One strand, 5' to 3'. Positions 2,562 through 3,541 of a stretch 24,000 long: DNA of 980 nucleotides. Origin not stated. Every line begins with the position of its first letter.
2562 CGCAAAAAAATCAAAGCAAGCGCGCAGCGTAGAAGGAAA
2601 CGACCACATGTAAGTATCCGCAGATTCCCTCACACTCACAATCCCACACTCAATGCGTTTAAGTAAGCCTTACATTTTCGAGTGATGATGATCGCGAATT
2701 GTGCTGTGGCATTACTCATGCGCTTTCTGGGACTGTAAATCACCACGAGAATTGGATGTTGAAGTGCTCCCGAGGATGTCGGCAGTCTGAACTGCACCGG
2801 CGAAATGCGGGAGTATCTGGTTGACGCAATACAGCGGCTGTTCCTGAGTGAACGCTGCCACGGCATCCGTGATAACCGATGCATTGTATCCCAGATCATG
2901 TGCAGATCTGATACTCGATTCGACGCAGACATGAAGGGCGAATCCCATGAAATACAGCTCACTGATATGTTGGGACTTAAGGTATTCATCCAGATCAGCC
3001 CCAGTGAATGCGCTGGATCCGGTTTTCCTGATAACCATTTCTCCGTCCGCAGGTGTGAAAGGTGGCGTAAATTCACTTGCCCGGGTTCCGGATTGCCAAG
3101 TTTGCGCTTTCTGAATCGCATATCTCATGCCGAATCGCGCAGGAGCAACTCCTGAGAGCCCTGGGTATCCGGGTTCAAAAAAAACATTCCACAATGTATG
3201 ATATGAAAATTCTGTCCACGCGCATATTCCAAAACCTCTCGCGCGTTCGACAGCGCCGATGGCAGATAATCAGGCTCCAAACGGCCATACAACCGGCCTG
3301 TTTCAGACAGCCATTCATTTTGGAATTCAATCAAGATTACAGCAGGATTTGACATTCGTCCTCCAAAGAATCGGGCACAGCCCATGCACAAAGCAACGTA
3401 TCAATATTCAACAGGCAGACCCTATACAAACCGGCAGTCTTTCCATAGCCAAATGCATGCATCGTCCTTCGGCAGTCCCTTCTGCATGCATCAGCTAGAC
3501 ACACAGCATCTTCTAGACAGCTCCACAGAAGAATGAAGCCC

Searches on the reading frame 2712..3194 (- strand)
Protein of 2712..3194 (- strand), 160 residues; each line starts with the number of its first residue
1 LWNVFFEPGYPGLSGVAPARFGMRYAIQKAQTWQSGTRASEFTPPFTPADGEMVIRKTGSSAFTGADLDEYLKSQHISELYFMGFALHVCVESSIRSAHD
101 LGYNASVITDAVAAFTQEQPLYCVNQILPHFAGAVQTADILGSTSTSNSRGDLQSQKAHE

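Call 29: search_protein_families(library=pfam, proteins=[window:2712-3194:-], max_evalue=0.1)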
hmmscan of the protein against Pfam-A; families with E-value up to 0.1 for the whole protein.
window:2712-3194:- (160 aa): 1 family
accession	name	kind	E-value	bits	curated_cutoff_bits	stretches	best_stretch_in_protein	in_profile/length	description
PF00857.26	Isochorismatase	-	1.9e-26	93.7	27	1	22-138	58-174/175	Isochorismatase domain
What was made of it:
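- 2712..3391 (-): Frameshifted isochorismatase-family pseudogene, divergently oriented from the RCC1 gene. Context only. Call 29: the 160-aa ORF covers profile positions 58-174.
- Checked: Only one neighbouring pseudogene could be verified, the frameshifted isochorismatase at 2712-3391 (-) (call 29).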

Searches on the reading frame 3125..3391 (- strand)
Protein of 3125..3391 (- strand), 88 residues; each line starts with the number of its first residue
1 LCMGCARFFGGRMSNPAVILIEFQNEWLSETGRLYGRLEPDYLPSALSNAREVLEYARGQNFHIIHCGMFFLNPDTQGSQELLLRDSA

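Call 29: search_protein_families(library=pfam, proteins=[window:3125-3391:-], max_evalue=0.1)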
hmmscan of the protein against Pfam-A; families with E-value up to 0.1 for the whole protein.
window:3125-3391:- (88 aa): 1 family
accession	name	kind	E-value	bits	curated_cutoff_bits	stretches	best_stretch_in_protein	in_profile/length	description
PF00857.26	Isochorismatase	-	0.025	15.1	27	1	17-69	2-49/175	Isochorismatase domain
